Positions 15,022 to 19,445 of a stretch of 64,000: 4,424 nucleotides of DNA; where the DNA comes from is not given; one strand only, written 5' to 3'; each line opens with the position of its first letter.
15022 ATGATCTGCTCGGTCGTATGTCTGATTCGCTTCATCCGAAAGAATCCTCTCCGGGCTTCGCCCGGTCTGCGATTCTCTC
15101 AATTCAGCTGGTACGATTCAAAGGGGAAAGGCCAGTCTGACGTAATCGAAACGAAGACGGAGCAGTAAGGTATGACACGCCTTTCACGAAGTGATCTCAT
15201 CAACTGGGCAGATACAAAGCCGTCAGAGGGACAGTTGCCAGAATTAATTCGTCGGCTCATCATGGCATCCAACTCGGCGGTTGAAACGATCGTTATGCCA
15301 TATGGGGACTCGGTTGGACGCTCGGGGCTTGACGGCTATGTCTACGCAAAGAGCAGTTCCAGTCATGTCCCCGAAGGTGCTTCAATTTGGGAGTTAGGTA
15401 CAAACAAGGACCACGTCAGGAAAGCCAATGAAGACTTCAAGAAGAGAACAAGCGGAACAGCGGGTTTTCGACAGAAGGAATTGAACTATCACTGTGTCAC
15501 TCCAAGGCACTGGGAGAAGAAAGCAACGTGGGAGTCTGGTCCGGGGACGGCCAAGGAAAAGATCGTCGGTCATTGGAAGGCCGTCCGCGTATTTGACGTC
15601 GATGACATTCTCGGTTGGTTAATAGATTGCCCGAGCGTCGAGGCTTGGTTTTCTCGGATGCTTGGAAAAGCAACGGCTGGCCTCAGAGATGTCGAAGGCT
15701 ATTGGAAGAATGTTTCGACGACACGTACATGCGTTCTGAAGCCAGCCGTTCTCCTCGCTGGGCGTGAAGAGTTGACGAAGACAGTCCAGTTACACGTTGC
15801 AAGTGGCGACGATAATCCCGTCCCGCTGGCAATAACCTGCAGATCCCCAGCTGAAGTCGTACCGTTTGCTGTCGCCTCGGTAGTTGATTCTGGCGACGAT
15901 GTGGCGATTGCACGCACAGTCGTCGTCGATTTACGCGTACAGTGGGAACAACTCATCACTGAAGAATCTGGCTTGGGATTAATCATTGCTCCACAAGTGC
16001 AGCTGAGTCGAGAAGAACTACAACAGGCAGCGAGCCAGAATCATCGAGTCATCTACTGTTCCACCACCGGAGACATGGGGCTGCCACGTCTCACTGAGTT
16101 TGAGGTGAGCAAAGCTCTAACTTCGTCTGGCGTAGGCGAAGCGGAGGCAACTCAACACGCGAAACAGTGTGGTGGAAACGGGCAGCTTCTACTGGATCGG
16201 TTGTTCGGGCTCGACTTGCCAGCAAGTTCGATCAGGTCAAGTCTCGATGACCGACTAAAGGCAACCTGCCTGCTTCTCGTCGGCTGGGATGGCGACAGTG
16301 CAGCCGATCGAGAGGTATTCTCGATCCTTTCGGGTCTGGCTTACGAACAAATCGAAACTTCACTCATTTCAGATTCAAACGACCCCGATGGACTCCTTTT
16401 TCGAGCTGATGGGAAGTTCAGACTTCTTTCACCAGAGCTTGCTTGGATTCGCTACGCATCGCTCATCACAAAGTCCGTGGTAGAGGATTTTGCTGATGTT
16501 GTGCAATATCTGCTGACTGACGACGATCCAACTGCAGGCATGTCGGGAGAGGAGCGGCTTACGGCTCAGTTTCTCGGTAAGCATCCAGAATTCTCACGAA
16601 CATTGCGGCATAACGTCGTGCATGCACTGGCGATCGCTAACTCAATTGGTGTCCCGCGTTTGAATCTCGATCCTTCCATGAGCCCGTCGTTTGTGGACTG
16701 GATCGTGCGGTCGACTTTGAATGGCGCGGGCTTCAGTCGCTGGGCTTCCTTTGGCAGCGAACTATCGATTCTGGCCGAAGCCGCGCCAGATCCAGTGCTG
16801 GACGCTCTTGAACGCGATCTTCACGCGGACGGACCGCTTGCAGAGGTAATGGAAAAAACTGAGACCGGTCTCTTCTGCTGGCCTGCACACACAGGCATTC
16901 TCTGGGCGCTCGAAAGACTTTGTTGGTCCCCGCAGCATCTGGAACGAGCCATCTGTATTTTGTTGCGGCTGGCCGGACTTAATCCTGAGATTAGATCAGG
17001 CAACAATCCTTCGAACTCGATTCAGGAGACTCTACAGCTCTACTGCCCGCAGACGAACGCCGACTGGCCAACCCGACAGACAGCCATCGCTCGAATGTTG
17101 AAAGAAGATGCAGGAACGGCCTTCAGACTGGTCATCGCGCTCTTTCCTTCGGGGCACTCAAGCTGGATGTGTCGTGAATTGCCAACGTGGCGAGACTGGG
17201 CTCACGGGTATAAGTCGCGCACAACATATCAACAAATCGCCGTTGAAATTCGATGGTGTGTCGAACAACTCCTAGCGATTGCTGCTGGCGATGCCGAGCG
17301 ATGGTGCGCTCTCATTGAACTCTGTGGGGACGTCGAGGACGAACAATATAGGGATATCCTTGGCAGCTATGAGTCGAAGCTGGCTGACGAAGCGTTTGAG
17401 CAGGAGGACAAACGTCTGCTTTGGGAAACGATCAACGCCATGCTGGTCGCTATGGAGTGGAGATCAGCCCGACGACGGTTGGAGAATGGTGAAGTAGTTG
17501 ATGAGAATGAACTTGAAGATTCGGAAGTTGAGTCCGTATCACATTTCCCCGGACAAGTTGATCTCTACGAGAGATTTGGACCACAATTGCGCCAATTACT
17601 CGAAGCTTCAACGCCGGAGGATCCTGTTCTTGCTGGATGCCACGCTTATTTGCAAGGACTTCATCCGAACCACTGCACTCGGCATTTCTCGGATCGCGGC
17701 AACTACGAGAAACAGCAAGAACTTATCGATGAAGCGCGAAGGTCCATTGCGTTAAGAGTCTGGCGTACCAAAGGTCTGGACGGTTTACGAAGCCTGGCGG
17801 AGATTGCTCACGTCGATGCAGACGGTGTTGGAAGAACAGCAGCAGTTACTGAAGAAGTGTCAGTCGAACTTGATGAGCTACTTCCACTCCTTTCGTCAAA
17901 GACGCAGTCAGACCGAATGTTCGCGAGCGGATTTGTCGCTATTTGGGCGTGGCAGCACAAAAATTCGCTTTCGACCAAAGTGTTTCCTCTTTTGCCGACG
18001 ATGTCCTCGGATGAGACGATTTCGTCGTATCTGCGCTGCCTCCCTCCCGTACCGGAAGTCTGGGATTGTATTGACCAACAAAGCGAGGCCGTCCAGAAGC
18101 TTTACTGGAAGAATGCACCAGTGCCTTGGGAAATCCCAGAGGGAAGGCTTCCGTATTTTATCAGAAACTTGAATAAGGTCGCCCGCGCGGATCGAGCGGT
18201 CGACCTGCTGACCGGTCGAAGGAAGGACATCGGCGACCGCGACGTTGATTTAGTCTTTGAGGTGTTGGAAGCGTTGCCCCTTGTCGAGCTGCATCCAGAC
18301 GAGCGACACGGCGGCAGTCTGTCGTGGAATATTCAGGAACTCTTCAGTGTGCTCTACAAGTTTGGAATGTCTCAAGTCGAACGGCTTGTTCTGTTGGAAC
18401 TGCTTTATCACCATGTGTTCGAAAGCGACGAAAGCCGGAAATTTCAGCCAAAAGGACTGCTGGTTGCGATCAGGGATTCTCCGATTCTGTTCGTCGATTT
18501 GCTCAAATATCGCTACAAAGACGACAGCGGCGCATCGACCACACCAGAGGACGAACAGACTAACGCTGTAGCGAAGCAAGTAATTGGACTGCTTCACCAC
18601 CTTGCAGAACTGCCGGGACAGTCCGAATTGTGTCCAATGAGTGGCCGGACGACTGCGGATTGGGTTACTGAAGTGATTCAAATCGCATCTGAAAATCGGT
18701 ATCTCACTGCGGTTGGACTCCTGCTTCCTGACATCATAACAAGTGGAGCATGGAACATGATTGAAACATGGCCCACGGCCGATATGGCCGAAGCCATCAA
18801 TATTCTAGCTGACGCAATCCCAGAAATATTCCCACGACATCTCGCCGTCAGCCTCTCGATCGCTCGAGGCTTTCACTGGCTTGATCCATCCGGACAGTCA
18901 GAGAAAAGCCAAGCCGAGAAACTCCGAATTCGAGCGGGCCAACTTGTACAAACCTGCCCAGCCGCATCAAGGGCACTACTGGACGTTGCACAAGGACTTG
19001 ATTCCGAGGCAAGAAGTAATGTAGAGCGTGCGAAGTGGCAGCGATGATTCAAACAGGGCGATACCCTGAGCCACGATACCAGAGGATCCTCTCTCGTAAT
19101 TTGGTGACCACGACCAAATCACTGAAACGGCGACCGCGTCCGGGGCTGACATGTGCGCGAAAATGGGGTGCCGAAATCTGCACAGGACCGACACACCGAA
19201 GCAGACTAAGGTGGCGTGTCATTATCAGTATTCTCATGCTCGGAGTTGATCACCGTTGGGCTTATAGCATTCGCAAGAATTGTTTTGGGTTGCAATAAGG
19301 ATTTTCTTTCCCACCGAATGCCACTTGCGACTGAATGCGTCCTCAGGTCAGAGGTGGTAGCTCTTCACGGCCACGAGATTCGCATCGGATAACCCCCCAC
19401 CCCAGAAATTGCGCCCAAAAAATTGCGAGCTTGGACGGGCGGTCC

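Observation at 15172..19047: Intact 1291-aa orphan protein is the main island cargo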

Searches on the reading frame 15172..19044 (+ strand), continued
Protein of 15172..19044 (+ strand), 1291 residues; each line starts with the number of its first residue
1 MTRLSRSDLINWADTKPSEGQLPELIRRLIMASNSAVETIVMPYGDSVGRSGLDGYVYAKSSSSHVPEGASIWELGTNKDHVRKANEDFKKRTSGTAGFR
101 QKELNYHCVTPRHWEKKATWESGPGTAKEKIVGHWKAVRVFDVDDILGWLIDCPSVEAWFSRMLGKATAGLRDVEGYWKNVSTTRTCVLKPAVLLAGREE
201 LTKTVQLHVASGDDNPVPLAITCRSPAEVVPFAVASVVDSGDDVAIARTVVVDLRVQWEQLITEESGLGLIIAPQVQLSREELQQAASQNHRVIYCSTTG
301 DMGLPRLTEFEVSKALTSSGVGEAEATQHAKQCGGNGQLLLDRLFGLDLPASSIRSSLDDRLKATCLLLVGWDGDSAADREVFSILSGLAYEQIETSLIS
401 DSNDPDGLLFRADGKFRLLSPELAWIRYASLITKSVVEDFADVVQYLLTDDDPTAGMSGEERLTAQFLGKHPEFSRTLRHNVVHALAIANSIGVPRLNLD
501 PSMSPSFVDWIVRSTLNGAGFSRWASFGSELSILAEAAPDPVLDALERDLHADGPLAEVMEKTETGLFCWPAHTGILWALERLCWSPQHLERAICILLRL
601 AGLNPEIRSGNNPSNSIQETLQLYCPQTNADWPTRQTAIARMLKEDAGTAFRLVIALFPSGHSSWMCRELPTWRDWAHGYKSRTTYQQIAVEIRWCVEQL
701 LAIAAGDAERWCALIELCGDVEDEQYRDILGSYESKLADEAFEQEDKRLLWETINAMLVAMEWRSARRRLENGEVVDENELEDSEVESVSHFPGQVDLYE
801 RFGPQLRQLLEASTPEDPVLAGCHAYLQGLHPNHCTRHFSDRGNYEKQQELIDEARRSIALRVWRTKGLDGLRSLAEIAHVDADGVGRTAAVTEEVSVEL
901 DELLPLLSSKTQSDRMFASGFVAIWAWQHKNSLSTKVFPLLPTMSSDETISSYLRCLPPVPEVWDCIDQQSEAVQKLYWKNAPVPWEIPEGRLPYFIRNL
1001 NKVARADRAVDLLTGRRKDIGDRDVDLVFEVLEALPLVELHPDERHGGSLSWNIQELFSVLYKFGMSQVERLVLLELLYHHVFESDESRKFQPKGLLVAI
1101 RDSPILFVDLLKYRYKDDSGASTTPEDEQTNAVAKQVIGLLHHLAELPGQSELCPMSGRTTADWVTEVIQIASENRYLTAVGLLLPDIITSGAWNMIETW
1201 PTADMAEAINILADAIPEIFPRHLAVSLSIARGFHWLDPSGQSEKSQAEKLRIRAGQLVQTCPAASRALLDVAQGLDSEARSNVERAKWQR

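Call 82: find_homologous_proteins(query=P0043, max_evalue=0.001)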
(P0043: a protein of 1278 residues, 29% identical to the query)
Query P0043 (1278 aa): 1803 proteins with E <= 0.001 among 8000 candidates; the best 120 are listed.
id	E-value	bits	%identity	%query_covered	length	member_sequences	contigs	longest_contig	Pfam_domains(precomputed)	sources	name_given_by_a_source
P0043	0.0e+0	2909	100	100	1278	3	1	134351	-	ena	-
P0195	0.0e+0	2288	79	100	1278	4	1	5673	-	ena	-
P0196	0.0e+0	2257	78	100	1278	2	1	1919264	-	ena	-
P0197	0.0e+0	1765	62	100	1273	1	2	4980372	-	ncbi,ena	-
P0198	0.0e+0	1732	62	98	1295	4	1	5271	-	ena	-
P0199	0.0e+0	1732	62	100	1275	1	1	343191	-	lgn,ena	-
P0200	0.0e+0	1725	61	100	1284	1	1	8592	-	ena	-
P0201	0.0e+0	1722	62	100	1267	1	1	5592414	-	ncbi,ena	-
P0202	0.0e+0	1721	61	100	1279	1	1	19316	-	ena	-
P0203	0.0e+0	1719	62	100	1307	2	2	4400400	-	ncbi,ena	-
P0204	0.0e+0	1715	61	98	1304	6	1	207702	-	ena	-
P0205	0.0e+0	1713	61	98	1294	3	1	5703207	-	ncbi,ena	-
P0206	0.0e+0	1708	62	100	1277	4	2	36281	-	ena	-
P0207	0.0e+0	1705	62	100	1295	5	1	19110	-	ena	-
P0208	0.0e+0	1704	61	100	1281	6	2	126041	-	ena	-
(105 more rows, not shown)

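Call 98: get_annotated_region(hit=H21, flank=5000)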
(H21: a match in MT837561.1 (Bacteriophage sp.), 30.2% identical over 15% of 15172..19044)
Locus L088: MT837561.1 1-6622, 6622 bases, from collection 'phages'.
description: UNVERIFIED: Bacteriophage sp. clone scaffold_5131 genomic sequence.
organism: Bacteriophage sp. (NCBI taxid 38018)
taxonomy: Viruses
host: -; source: human fecal samples; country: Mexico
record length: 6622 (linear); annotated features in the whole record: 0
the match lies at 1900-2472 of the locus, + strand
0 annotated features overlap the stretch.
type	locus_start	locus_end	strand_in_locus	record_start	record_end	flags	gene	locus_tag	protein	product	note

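Call 106: search_protein_families(library=padloc, proteins=[L001:10838-14680:+, L001:14780-16024:+, L001:5469-6596:+, L003:10999-12237:+, L003:5928-6986:+], max_evalue=0.001)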
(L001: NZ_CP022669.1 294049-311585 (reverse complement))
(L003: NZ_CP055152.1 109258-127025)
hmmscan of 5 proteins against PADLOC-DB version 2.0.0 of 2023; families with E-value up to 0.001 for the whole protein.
L001:10838-14680:+ (1281 aa): 2 families
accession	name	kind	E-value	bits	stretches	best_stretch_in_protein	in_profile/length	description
PDLC03991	PD-Lambda-4_A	-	8.1e-66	220.5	1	1-1279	3-1271/1283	-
PDLC03990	PD-Lambda-4_A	-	6.5e-09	32.4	1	367-796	12-445/943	-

L001:14780-16024:+ (415 aa): 0 families

L001:5469-6596:+ (376 aa): 1 family
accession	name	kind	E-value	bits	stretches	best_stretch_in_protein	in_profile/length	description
PDLC03963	SoFic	-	0.00015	19.3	0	287-359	258-331/361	-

L003:10999-12237:+ (413 aa): 1 family
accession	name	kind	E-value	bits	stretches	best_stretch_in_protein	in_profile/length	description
PDLC03000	DUF4238-Pers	-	4.7e-08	30.9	1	1-123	1-122/309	-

L003:5928-6986:+ (353 aa): 29 families (the best 25 are shown)
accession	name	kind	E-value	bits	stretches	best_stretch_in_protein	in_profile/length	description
PDLC04795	PDC-S02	-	9.6e-145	480.2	1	6-351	24-352/357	-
PDLC04810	PDC-S02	-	5.9e-144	477.7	1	5-351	10-352/355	-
PDLC04831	PDC-S02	-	4.6e-143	474.9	1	5-351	10-339/346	-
PDLC04803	PDC-S02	-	2.1e-96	320.7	1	71-348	7-263/269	-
PDLC04807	PDC-S02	-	5.7e-86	286.9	1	6-341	13-337/351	-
PDLC04826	PDC-S02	-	1.4e-81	271.4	1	5-229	10-217/222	-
PDLC04813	PDC-S02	-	2e-76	253.7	1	184-351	3-170/175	-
PDLC04822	PDC-S02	-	8.7e-65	217.2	1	7-306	11-289/294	-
PDLC04811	PDC-S02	-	3.5e-54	181.2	1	4-181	10-170/172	-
PDLC04798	PDC-S02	-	5.4e-51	171.8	1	188-350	50-214/222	-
PDLC04804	PDC-S02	-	1.2e-50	170.1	1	6-201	11-190/203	-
PDLC04827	PDC-S02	-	7.3e-47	157.9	1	4-241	8-231/234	-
PDLC01464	PD_DExK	-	2.5e-40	135.8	2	122-262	2-126/126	"CAS-I,CAS-II,CAS-III,CAS-IV,CAS-V,CAS-VI; associated"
PDLC04820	PDC-S02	-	3.5e-39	132.8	1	8-315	28-292/332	-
PDLC04800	PDC-S02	-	1.1e-37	127.3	1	6-136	11-124/129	-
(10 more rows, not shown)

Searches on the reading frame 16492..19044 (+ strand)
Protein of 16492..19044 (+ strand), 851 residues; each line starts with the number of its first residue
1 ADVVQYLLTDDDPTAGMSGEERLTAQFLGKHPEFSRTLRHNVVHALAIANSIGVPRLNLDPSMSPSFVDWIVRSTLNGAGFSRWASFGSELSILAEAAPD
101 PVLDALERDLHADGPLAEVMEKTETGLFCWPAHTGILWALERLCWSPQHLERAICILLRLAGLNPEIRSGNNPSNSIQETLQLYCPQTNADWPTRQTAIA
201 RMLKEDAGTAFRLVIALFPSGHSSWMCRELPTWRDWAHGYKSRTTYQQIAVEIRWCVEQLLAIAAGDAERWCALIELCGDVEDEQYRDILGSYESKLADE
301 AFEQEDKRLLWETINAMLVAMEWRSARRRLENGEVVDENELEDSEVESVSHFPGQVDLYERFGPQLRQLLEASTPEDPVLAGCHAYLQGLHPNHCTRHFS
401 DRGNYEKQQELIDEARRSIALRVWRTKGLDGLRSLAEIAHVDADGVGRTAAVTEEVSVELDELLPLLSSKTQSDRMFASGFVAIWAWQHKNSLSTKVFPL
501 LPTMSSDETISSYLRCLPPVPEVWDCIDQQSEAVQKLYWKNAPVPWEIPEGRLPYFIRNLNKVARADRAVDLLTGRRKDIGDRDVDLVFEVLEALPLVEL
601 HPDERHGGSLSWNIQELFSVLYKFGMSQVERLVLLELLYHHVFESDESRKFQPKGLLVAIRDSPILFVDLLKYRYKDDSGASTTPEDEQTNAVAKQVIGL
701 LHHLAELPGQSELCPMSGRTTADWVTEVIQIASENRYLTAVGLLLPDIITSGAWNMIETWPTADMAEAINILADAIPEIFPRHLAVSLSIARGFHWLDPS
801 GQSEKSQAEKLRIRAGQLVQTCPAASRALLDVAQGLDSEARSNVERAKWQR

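Call 54: predict_structure(alignment_id=A3)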
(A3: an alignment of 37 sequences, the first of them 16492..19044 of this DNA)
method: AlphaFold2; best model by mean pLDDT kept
length: 851 residues; sequences in the alignment: 37
mean_pLDDT: 88.2   pTM: 0.71
mean pLDDT of the five models: 88.2, 88.0, 87.3, 87.0, 85.8
residues with pLDDT >= 90: 503; 70-90: 291; 50-70: 56; < 50: 1
segments of 3 or more residues with pLDDT < 50: none
pLDDT, mean of each block of 10 residues (from residue 1): 73 70 72 78 87 65 75 89 85 93 95 88 64 89 95 96 80 90 89 93 93 88 70 85 77 94 94 93 95 95 94 93 89 83 80 90 96 95 89 82 80 94 96 95 96 91 92 95 94 92 92 93 93 94 82 91 92 90 92 91 64 92 93 94 65 92 94 90 82 88 89 86 96 95 93 89 93 95 93 82 95 96 96 95 81 62
secondary structure, 60 per line:
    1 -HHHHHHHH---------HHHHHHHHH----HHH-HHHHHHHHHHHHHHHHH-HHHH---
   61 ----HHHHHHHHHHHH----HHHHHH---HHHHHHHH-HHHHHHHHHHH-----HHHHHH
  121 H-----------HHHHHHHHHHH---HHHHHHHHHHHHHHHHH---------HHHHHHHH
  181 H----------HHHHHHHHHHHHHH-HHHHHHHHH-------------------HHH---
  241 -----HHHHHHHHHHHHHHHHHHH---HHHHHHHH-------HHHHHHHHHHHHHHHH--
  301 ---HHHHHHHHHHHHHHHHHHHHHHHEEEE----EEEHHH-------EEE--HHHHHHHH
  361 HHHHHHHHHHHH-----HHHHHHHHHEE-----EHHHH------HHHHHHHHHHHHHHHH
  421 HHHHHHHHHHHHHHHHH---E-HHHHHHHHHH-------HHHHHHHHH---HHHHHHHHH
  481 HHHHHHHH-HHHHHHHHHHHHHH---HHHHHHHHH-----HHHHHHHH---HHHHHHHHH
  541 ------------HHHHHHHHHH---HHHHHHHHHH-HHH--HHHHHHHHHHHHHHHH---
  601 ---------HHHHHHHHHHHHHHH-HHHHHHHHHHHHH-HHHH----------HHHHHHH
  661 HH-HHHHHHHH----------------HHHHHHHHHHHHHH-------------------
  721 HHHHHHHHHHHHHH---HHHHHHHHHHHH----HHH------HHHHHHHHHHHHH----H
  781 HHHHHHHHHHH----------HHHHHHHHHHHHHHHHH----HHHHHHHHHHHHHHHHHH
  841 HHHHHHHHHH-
elements in order (helices of 4 or more, strands of 3 or more residues): H2-9 H19-27 H36-52 H54-57 H65-76 H81-86 H90-97 H99-109 H115-121 H133-143 H147-163 H173-181 H192-205 H207-215 H246-264 H268-275 H283-298 H304-326 E327-330 E335-337 E348-350 H353-372 H378-386 H395-398 H405-437 H443-452 H460-468 H472-488 H490-503 H507-515 H521-528 H532-540 H553-562 H566-575 H582-597 H610-624 H626-638 H640-643 H654-662 H664-671 H688-701 H721-734 H738-749 H763-775 H780-791 H802-818 H823-850

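Call 56: fold_search(model_id=the predicted structure, library=pdb)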
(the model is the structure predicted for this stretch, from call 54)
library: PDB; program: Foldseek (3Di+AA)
matches with E <= 10: 859; with E <= 0.001: 30
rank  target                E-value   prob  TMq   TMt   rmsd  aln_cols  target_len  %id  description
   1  5h2v_A                2.7e-05  1.00  0.25  0.22  21.5      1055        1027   11  Crystal structure of the karyopherin Kap121p bound to the SUMO protease Ulp1p (released 2016-12-14)
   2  3zjy_E                5.8e-05  1.00  0.20  0.20  17.3      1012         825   12  Crystal Structure of Importin 13 - RanGTP - eIF1A complex (released 2013-04-10)
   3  8cmk_B                1.7e-04  1.00  0.25  0.24  17.8       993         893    9  Transportin-3 TNPO3 in complex with RSY region of CIRBP (released 2024-03-06)
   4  4zj7_A                1.9e-04  1.00  0.26  0.23  21.1      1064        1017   12  Crystal structure of the karyopherin Kap121p bound to the extreme C-terminus of the protein phosphatase Cdc14p (released 2015-06-03)
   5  3zjy_G                2.0e-04  1.00  0.30  0.28  16.2      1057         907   12  Crystal Structure of Importin 13 - RanGTP - eIF1A complex (released 2013-04-10)
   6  8qo9_B1               2.1e-04  1.00  0.33  0.33  14.7       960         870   13  Cryo-EM structure of a human spliceosomal B complex protomer (released 2024-01-24)
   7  5j3v_A                2.3e-04  1.00  0.20  0.21  20.3       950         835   13  Crystal structure of human Karyopherin-beta2 bound to the histone H3 tail (released 2016-09-21)
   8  6x2o_C                2.5e-04  1.00  0.18  0.16  21.9      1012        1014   11  Crystal Structure of unliganded CRM1(E571K)-Ran-RanBP1 (released 2020-07-01)
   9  7z8v_D                2.7e-04  1.00  0.18  0.16  23.9      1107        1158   11  CAND1-SCF-SKP2 (SKP1deldel) CAND1 engaged SCF rocked (released 2023-04-19)
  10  7z8t_D                3.2e-04  1.00  0.25  0.20  23.0       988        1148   11  CAND1-SCF-SKP2 CAND1 engaged SCF rocked (released 2023-04-19)
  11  4hzk_A                3.6e-04  1.00  0.17  0.15  23.0       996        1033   11  Crystal structure of free CRM1 (crystal form 2) (released 2013-01-23)
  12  8cdj_D                3.7e-04  1.00  0.21  0.22  24.2       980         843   10  CAND1 b-hairpin++-SCF-SKP2 CAND1 rolling SCF engaged (released 2023-04-19)
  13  3zjy_B                4.9e-04  1.00  0.28  0.27  15.6      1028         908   11  Crystal Structure of Importin 13 - RanGTP - eIF1A complex (released 2013-04-10)
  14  6igx_B                5.1e-04  1.00  0.24  0.26  20.5       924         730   12  Crystal structure of human CAP-G in complex with CAP-H (released 2019-03-13)
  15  9b62_A                5.6e-04  1.00  0.26  0.23  19.1      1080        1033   11  Human RANBP2/RAN(GTP)/RANGAP1-SUMO1/UBC9/CRM1/RAN(GTP) - composite map and model (released 2024-10-16)
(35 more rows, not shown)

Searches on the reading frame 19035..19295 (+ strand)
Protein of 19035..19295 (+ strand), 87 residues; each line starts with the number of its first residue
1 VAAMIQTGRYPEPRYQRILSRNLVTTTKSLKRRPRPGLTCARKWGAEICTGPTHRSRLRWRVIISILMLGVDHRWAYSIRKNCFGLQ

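Call 77: search_protein_families(library=padloc, proteins=[window:19035-19295:+], max_evalue=0.01)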
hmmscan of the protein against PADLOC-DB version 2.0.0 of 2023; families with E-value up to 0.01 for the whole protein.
window:19035-19295:+ (87 aa): 0 families
